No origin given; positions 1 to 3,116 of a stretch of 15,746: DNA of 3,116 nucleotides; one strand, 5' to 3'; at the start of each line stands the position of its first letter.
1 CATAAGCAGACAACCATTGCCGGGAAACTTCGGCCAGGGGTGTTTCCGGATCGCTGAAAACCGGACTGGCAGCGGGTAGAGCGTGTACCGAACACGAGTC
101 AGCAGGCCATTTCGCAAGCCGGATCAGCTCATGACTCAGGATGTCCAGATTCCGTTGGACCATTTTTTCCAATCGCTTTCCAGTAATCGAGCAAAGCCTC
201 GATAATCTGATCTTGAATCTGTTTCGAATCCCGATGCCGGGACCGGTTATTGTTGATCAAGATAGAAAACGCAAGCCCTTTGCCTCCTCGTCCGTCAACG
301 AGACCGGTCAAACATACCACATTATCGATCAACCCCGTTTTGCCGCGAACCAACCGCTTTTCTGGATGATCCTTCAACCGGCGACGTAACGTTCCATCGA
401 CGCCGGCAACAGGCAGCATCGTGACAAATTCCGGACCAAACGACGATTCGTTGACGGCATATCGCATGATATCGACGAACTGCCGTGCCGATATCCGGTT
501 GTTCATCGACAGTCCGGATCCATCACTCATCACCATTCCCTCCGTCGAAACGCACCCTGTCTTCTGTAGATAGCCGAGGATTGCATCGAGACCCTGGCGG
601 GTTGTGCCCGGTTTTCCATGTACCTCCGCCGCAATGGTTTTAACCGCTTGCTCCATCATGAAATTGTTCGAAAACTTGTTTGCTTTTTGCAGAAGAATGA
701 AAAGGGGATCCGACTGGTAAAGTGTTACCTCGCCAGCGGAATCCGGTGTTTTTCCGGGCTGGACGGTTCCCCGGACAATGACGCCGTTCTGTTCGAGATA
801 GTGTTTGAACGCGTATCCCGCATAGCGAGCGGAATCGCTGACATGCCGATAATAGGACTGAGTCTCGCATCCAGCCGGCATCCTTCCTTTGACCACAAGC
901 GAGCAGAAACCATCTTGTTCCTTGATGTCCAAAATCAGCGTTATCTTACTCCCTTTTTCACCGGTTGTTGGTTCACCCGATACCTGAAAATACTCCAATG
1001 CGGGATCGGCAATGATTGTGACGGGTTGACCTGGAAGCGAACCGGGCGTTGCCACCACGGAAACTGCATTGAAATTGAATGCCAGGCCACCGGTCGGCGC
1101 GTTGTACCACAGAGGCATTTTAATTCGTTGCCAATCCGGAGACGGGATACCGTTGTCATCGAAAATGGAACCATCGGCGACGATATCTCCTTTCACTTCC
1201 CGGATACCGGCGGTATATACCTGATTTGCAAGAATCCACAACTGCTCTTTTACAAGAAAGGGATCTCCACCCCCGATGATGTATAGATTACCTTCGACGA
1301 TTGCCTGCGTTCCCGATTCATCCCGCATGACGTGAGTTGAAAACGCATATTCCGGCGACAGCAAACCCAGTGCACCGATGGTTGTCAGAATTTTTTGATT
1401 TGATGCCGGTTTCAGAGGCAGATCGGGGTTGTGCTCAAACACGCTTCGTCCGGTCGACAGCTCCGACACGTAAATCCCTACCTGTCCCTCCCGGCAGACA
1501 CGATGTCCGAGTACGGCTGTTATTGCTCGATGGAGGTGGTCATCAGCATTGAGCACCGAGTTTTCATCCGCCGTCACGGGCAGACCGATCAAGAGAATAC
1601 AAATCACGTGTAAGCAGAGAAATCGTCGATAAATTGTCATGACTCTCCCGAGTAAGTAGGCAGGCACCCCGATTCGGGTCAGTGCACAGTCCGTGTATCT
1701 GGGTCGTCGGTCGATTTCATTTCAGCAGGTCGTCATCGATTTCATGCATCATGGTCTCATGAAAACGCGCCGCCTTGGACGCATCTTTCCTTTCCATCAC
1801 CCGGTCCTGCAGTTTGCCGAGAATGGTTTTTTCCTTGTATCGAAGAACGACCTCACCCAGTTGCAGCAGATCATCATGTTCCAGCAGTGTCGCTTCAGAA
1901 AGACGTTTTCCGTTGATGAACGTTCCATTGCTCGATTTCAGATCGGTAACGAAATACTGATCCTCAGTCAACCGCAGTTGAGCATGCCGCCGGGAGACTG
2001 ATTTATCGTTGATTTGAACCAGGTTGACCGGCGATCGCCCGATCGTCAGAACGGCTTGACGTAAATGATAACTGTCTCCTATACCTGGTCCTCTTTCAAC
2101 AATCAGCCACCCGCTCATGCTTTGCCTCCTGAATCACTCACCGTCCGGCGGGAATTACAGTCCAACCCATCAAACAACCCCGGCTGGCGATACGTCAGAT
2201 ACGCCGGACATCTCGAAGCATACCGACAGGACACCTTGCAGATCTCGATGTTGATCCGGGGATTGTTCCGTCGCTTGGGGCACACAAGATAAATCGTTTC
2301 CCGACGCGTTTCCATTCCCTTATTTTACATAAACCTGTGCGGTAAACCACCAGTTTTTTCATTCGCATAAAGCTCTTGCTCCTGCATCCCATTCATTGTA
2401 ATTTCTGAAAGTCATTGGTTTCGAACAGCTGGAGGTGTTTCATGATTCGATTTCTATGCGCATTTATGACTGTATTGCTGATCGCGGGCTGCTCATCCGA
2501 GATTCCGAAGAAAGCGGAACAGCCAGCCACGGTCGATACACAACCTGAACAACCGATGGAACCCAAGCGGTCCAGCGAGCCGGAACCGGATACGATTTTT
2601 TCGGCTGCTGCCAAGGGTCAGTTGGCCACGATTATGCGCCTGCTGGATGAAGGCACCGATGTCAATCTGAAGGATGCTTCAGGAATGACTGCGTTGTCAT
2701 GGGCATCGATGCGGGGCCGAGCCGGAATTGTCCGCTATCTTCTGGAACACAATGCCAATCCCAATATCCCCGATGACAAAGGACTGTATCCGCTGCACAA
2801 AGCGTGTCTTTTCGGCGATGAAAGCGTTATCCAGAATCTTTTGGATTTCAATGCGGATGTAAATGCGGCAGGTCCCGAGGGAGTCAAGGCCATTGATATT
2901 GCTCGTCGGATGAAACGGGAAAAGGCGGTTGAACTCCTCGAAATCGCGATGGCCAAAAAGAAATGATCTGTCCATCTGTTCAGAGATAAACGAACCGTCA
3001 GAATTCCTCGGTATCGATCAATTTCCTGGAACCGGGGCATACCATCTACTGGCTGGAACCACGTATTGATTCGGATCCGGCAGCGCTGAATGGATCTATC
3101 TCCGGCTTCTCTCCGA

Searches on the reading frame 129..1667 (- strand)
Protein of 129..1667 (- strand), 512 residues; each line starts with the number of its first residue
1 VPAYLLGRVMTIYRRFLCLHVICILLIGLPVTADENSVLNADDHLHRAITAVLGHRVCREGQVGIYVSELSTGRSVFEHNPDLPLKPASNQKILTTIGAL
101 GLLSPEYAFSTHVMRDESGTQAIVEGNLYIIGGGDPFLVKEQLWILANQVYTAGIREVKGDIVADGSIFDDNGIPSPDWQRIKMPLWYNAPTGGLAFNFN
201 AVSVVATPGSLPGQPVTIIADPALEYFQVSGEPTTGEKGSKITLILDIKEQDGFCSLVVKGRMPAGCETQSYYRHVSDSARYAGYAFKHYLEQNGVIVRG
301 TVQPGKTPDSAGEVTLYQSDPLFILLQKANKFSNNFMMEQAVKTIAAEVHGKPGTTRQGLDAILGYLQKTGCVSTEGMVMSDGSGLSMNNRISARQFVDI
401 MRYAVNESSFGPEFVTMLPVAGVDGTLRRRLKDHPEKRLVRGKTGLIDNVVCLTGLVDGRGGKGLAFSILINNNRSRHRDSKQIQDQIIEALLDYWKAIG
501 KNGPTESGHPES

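Call 14: search_protein_families(library=pfam, proteins=[window:129-1667:-], max_evalue=0.001)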
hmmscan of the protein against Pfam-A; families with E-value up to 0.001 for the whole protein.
window:129-1667:- (512 aa): 1 family
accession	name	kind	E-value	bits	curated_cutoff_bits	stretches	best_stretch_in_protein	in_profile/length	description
PF02113.21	Peptidase_S13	-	1.8e-93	314.1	22.8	1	61-490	17-439/444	D-Ala-D-Ala carboxypeptidase 3 (S13) family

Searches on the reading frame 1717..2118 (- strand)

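Call 14: search_protein_families(library=pfam, proteins=[window:1717-2118:-], max_evalue=0.001)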
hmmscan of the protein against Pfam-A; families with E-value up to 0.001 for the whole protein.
window:1717-2118:- (133 aa): 2 families
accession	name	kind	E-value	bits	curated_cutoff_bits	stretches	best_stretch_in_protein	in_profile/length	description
PF00498.31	FHA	-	5.8e-22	78.3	20.7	1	25-88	2-67/67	FHA domain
PF16697.10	Yop-YscD_cpl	-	2.4e-16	60.2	33.2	1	9-94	4-90/94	Inner membrane component of T3SS, cytoplasmic domain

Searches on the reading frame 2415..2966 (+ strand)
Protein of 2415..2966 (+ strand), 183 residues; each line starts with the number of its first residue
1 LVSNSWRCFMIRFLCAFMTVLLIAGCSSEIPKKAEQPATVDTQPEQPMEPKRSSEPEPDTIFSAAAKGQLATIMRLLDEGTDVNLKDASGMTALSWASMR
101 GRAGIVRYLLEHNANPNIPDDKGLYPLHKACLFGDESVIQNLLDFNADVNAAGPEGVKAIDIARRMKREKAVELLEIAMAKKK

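Call 14: search_protein_families(library=pfam, proteins=[window:2415-2966:+], max_evalue=0.001)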
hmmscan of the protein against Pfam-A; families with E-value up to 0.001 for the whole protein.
window:2415-2966:+ (183 aa): 6 families
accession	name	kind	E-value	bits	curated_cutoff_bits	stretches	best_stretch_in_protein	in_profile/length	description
PF13637.12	Ank_4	-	3.5e-20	72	22.7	2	94-142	1-49/50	Ankyrin repeats (many copies)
PF00023.36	Ank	-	7.2e-19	67.3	21.1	2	90-121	2-33/33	Ankyrin repeat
PF12796.13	Ank_2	-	6.4e-18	65.5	27.3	2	61-120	33-90/90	Ankyrin repeats (3 copies)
PF13857.12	Ank_5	-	9.9e-16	58.1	27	2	76-127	1-53/56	Ankyrin repeats (many copies)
PF13606.12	Ank_3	-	7.8e-14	50.7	22.3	2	123-151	2-30/30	Ankyrin repeat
PF24521.3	Ank_KRIT1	-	0.00014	22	80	0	57-117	18-74/149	KRIT1 ankyrin-repeats domain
